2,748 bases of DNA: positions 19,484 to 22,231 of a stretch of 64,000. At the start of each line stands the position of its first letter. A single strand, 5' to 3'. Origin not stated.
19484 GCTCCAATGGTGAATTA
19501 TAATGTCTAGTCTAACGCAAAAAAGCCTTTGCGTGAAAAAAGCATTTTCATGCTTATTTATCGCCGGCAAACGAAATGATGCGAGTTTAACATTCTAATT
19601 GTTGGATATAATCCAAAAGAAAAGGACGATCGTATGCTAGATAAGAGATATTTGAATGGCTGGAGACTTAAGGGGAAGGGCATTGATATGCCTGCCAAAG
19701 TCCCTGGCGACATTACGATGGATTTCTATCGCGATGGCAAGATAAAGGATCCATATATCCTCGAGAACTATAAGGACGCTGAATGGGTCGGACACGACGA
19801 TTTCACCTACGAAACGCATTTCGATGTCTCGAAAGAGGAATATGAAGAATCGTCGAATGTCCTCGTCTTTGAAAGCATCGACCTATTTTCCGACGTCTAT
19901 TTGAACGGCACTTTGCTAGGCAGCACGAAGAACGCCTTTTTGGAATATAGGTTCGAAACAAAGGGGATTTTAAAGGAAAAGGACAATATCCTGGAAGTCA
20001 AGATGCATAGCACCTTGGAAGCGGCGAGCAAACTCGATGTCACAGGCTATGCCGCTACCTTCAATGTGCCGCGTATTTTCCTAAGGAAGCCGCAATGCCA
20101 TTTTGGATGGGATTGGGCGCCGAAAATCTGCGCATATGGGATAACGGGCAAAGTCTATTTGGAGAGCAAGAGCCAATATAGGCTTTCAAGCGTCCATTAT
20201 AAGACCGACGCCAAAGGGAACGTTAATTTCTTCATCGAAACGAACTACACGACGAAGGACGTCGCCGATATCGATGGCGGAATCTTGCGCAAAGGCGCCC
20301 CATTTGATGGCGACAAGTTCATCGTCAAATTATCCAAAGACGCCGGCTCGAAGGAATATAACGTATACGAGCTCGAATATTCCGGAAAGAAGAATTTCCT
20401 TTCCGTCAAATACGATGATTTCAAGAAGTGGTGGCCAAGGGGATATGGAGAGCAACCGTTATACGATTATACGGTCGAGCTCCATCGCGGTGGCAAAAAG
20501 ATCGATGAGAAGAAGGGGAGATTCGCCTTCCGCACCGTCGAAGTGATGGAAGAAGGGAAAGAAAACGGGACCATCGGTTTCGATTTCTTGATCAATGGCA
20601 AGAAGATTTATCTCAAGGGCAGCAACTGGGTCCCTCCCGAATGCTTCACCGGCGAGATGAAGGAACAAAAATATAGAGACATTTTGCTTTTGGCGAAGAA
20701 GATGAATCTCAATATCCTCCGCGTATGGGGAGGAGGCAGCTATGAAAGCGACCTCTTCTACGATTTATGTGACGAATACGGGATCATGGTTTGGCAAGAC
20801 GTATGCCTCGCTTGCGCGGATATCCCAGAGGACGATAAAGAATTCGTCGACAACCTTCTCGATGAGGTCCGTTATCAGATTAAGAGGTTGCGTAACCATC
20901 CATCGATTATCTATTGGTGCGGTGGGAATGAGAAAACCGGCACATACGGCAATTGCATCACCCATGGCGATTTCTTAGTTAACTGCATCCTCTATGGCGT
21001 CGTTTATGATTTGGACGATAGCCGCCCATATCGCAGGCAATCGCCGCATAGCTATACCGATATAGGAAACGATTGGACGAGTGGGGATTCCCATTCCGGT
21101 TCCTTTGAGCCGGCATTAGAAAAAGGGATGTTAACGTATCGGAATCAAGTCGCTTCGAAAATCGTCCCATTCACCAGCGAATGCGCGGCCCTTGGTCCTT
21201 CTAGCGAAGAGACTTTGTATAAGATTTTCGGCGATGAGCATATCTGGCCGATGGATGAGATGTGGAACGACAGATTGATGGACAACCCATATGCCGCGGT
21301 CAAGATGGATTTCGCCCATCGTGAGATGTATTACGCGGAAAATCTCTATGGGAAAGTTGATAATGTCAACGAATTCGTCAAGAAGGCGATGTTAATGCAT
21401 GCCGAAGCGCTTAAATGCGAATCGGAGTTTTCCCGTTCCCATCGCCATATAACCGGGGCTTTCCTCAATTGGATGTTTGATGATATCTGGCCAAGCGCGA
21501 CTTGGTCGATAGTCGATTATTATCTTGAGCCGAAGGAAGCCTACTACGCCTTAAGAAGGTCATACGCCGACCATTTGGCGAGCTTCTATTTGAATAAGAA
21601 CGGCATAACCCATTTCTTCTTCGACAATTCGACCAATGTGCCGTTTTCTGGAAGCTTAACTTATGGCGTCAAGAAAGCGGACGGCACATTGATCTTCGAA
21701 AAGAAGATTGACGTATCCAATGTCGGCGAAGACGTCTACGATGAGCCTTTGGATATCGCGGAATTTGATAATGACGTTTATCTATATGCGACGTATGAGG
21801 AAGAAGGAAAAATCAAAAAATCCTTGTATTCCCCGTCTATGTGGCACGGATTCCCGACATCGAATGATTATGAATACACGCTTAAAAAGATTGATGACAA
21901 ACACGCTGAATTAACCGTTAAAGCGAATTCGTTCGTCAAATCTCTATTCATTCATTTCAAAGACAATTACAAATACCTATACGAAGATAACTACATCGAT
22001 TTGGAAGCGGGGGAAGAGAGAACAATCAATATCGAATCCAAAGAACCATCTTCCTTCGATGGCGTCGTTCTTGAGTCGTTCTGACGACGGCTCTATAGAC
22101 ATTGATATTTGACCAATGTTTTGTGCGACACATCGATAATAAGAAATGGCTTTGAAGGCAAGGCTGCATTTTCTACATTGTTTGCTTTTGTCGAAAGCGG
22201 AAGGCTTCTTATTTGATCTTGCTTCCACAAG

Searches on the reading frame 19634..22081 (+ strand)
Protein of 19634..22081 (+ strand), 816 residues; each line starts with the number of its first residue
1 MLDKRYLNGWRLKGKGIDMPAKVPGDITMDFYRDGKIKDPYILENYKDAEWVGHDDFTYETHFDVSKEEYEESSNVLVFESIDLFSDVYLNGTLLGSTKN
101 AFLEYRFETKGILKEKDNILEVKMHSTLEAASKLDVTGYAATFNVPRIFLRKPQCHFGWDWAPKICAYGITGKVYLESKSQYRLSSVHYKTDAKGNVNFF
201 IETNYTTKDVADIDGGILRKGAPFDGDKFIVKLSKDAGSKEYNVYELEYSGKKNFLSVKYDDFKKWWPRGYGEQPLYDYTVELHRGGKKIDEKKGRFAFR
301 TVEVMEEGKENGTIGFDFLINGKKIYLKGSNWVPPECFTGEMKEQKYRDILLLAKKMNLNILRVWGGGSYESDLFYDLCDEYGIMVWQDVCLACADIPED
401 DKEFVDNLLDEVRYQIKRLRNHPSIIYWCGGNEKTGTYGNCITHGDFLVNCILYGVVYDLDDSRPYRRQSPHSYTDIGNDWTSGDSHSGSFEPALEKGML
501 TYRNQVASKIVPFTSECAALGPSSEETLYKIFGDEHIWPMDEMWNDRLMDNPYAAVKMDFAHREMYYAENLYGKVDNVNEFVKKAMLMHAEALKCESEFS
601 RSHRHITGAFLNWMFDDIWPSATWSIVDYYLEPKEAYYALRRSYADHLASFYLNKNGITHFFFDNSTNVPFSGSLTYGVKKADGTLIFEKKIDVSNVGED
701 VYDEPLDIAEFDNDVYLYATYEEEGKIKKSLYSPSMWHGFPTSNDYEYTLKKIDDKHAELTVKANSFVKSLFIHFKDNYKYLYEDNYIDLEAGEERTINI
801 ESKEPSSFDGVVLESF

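Call 36: search_protein_families(library=pfam, proteins=[window:19634-22081:+], max_evalue=0.001)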
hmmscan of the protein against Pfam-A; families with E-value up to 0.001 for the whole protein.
window:19634-22081:+ (816 aa): 5 families
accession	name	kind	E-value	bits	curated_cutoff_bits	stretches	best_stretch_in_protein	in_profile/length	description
PF22666.2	Glyco_hydro_2_N2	-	9.6e-43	146.6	27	1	10-171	1-166/167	Glycosyl hydrolase 2 galactose-binding domain-like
PF02836.23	Glyco_hydro_2_C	-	3.5e-13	49.8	21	1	318-465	8-157/302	Glycosyl hydrolases family 2, TIM barrel domain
PF00703.27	Glyco_hydro_2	-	1.4e-07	32.7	23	1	206-300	27-109/109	Glycosyl hydrolases family 2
PF17753.7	Ig_mannosidase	-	2.4e-05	24.3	22.6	1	754-805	13-63/81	Ig-fold domain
PF02837.24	Glyco_hydro_2_N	-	0.00013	22.4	28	1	58-124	68-133/169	Glycosyl hydrolases family 2, sugar binding domain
